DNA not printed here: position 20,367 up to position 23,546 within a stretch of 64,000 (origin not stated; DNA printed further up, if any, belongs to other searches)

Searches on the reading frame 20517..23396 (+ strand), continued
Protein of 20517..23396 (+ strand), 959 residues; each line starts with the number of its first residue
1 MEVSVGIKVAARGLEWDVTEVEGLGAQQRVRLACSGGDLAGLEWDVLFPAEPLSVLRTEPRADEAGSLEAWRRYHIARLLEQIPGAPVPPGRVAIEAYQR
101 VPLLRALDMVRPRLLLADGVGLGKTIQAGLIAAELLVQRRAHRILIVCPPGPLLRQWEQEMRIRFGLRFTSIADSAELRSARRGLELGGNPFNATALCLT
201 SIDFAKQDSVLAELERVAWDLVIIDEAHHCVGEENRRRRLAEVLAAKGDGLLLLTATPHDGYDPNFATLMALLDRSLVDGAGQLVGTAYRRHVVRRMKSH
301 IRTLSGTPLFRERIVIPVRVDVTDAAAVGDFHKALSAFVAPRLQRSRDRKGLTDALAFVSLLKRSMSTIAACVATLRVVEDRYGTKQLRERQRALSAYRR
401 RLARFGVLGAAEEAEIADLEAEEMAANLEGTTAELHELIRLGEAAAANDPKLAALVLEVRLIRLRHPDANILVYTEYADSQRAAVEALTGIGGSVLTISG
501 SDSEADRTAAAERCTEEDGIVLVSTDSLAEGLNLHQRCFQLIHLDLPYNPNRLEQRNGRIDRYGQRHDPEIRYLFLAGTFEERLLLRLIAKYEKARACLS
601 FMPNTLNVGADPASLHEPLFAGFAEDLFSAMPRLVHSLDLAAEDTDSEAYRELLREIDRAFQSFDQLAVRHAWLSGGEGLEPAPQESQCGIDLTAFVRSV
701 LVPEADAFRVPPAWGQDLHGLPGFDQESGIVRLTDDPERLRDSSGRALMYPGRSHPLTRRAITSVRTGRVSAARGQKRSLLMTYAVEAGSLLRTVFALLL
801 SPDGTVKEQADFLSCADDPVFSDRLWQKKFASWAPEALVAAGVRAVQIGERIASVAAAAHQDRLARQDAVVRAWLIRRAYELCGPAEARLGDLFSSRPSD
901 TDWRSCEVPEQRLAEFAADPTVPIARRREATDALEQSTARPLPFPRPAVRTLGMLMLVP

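Call 32: find_related_loci(query=A2, collection=genome_contigs, flank=10000)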
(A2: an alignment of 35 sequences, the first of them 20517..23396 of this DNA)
Query A2 (959 aa) in genome_contigs; peptide patterns used: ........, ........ (x = any residue, [..] = any of these).
600 stretches matched a pattern (row limit reached: there are more); 586 encode a relative of the query (tblastn E <= 1e-3); the best 80 are kept; 80 distinct loci.
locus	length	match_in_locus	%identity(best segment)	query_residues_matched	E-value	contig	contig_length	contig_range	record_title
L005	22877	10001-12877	92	1-959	0e+0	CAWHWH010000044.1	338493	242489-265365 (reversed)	MAG: uncultured proteobacterium isolate MFD06714.bin.1.140 genome assembly, contig: contig_37374, whole genome shotgun s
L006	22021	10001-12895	76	1-959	0e+0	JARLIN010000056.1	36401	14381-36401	MAG: Rhodopila sp. isolate MAG_BA151 MetaBAT2_Bin_151_sub_Anoxic_k141_218777, whole genome shotgun sequence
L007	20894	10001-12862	77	1-959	0e+0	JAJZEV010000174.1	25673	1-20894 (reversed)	MAG: Proteobacteria bacterium isolate LL2.bin50 NODE_1737_length_25673_cov_9.82494, whole genome shotgun sequence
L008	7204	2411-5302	75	1-959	0e+0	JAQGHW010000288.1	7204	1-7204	MAG: Rhodopila sp. isolate RYN_443 scaffold_1238687, whole genome shotgun sequence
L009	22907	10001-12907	64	1-957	0e+0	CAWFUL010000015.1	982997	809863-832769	MAG: uncultured proteobacterium isolate MFD09495.bin.1.74 genome assembly, contig: contig_911, whole genome shotgun sequ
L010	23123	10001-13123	54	2-959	0e+0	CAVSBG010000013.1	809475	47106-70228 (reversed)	MAG: uncultured Alphaproteobacteria bacterium isolate MFD05705.bin.1.194 genome assembly, contig: contig_69845, whole ge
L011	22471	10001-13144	52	1-959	0e+0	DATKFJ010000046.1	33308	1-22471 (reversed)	MAG TPA_asm: Acetobacteraceae bacterium isolate SMAG_U14522 k141_3756475, whole genome shotgun sequence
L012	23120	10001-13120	53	2-959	0e+0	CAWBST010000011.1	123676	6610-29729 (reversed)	MAG: uncultured Alphaproteobacteria bacterium isolate MFD00822.bin.1.197 genome assembly, contig: contig_30533, whole ge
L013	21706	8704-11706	53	1-935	0e+0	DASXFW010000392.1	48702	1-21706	MAG TPA_asm: Acetobacteraceae bacterium isolate SMAG_U5148 k141_814683, whole genome shotgun sequence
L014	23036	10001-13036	51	1-959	0e+0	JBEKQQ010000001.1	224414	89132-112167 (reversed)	MAG: Acetobacteraceae bacterium isolate SPRUCE 491 SPRUCE_491_1, whole genome shotgun sequence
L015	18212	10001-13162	52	6-959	0e+0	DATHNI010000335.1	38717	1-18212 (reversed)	MAG TPA_asm: Acetobacteraceae bacterium isolate SMAG_U12654 k141_4621103, whole genome shotgun sequence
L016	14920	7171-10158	52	1-938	0e+0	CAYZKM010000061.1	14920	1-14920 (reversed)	MAG TPA_asm: uncultured Bifidobacterium sp. isolate SRP262948_co1_77 genome assembly, contig: NODE_3911_length_14920_cov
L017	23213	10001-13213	45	6-959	0e+0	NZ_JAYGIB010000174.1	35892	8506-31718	Synechococcus sp. BA-132 BA5 NODE_18_length_35892_cov_29.273703, whole genome shotgun sequence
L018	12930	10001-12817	47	6-834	0e+0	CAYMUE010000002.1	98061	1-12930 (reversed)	MAG TPA_asm: uncultured Polyangiaceae bacterium isolate SRP216815_co1_51 genome assembly, contig: NODE_247_length_98061_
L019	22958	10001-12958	50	41-940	0e+0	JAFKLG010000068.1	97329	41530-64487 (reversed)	MAG: Rhodospirillales bacterium isolate SCN18_26_2_15_R2_B_70_15 SCN18_26_2_15_R2_B_scaffold_286, whole genome shotgun s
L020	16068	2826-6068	43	1-959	0e+0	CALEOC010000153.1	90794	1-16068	MAG TPA_asm: uncultured Myxococcales bacterium isolate SRR1561992_bin.48_CONCOCT_v1.1_MAG genome assembly, contig: ERZ72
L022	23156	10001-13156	43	6-959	0e+0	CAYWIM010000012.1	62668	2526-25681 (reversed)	MAG TPA_asm: uncultured Verrucomicrobiota bacterium isolate SRP263991_co5_619 genome assembly, contig: NODE_1058_length_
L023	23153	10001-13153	42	6-959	0e+0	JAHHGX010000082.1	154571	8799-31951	MAG: Calothrix sp. FI2-JRJ7 scaffold_71_c1, whole genome shotgun sequence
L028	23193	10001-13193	42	1-959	0e+0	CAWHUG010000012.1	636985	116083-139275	MAG: uncultured Isosphaeraceae bacterium isolate MFD05705.bin.2.126 genome assembly, contig: contig_37564, whole genome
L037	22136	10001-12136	31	73-768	1e-64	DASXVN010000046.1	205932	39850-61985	MAG TPA_asm: Armatimonadota bacterium isolate SMAG_U4746 k141_336258, whole genome shotgun sequence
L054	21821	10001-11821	30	6-566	2e-59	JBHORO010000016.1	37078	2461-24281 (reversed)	Verrucomicrobiota bacterium isolate SAG AM-312-P09 AM-312-P09_NODE_16, whole genome shotgun sequence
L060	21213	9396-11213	34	6-566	4e-59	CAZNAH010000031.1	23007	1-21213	MAG TPA_asm: uncultured Hyphomicrobiaceae bacterium isolate SRP290908_co1_155 genome assembly, contig: NODE_2799_length_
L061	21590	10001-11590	33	86-599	4e-59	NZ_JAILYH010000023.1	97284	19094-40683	Rhizobium redzepovicii strain 18T NODE_23, whole genome shotgun sequence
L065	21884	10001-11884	32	98-669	2e-58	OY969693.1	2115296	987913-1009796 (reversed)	MAG: Euryarchaeota archaeon isolate MFD04408.bin.c.4 genome assembly, chromosome: 1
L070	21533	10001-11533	33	86-566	5e-58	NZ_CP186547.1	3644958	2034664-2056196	Alishewanella sp. d11 chromosome, complete genome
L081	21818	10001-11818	32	6-566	5e-57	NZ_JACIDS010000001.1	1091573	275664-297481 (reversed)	Kaistia hirudinis strain DSM 25966 Ga0373238_01, whole genome shotgun sequence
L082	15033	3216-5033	34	6-566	4e-57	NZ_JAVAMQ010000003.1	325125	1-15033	Paracoccus spongiarum strain 2205BS29-5 3, whole genome shotgun sequence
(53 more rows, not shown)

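Call 36: search_protein_families(library=pfam, proteins=[L017:17722-19413:+, L020:10387-12168:+, L011:17201-18919:+, L012:17251-18876:+, L010:16691-18247:+, L022:17772-18698:+, L028:18307-20010:+, L028:20123-22918:+, L023:6674-9883:+, L023:3535-6705:+], max_evalue=0.001)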
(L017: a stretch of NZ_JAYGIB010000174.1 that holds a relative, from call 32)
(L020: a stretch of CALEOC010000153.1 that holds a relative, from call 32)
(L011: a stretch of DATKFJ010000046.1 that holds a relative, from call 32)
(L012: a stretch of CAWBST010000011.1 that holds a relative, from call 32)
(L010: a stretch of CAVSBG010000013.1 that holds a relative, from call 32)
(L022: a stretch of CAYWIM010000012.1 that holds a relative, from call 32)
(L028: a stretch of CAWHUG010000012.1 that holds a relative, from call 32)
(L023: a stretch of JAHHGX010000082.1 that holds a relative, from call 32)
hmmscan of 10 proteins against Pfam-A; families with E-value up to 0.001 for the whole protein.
L017:17722-19413:+ (563 aa): 2 families
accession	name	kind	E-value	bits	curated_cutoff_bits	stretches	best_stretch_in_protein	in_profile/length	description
PF13749.12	HATPase_c_4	-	1.3e-14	54.4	26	1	304-387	3-89/89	Putative ATP-dependent DNA helicase recG C-terminal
PF04326.19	SLFN_AlbA_2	-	3.3e-11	44.2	25.3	1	29-129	18-116/118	Schlafen, AlbA_2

L020:10387-12168:+ (593 aa): 4 families
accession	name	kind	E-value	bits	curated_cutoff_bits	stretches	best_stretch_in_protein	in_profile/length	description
PF13749.12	HATPase_c_4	-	1.1e-24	86.6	26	1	347-435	1-89/89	Putative ATP-dependent DNA helicase recG C-terminal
PF04326.19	SLFN_AlbA_2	-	1e-12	49.1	25.3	1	53-162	1-104/118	Schlafen, AlbA_2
PF22168.2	DIP2311-like_C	-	4e-08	33.9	27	0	474-516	21-62/63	Transcriptional regulator DIP2311-like, C-terminal domain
PF12802.13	MarR_2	-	1.9e-05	25.2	27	0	542-578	17-55/61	MarR family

L011:17201-18919:+ (572 aa): 4 families
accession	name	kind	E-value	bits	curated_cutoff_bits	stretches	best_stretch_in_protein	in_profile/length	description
PF00732.25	GMC_oxred_N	-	8.3e-54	183.1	23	1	40-330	1-217/218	GMC oxidoreductase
PF05199.19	GMC_oxred_C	-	5.8e-38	131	24.6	1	425-558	1-139/139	GMC oxidoreductase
PF00890.30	FAD_binding_2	-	2.2e-07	30.9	20.4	0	238-298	146-207/414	FAD binding domain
PF01266.30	DAO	-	5.1e-07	30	27.9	1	41-299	1-212/353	FAD dependent oxidoreductase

L012:17251-18876:+ (541 aa): 4 families
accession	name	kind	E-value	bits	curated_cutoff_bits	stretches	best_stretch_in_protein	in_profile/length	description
PF00732.25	GMC_oxred_N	-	4.2e-53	180.8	23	1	8-298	1-217/218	GMC oxidoreductase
PF05199.19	GMC_oxred_C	-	3.1e-38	131.9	24.6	1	393-526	1-139/139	GMC oxidoreductase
PF00890.30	FAD_binding_2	-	9.1e-07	28.8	20.4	0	9-42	1-33/414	FAD binding domain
PF01266.30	DAO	-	1.6e-06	28.4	27.9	1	9-267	1-212/353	FAD dependent oxidoreductase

L010:16691-18247:+ (518 aa): 1 family
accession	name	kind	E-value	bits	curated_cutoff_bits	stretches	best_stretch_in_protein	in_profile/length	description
PF21948.1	LplA-B_cat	-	1.3e-29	104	27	1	321-504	4-191/200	Lipoyl protein ligase A/B catalytic domain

L022:17772-18698:+ (308 aa): 0 families

L028:18307-20010:+ (567 aa): 2 families
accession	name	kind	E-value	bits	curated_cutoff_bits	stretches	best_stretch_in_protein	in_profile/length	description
PF00270.35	DEAD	-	4.9e-23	82.1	26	1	88-254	3-147/167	DEAD/DEAH box helicase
PF04851.21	ResIII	-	0.0004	20.8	22.5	1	91-234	13-139/164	Type III restriction enzyme, res subunit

L028:20123-22918:+ (931 aa): 1 family
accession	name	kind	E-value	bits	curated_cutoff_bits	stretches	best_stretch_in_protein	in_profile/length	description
PF00271.37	Helicase_C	-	5.2e-09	36.8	23.5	1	382-453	42-109/110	Helicase conserved C-terminal domain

L023:6674-9883:+ (1069 aa): 1 family
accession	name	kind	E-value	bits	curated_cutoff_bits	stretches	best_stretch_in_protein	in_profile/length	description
PF25794.1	SACS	-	4.1e-18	66.5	32.8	1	32-131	15-123/247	Sacsin domain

L023:3535-6705:+ (1056 aa): 4 families
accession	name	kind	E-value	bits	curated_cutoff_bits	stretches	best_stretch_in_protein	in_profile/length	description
PF00271.37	Helicase_C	-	3.3e-19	69.6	23.5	1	523-640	3-110/110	Helicase conserved C-terminal domain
PF00176.29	SNF2-rel_dom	-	9.9e-19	68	24.9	1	125-438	18-257/290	SNF2-related domain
PF04851.21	ResIII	-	7.2e-12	46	22.5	1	114-285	20-162/164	Type III restriction enzyme, res subunit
PF00270.35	DEAD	-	0.00021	21.5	26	0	126-285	16-160/167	DEAD/DEAH box helicase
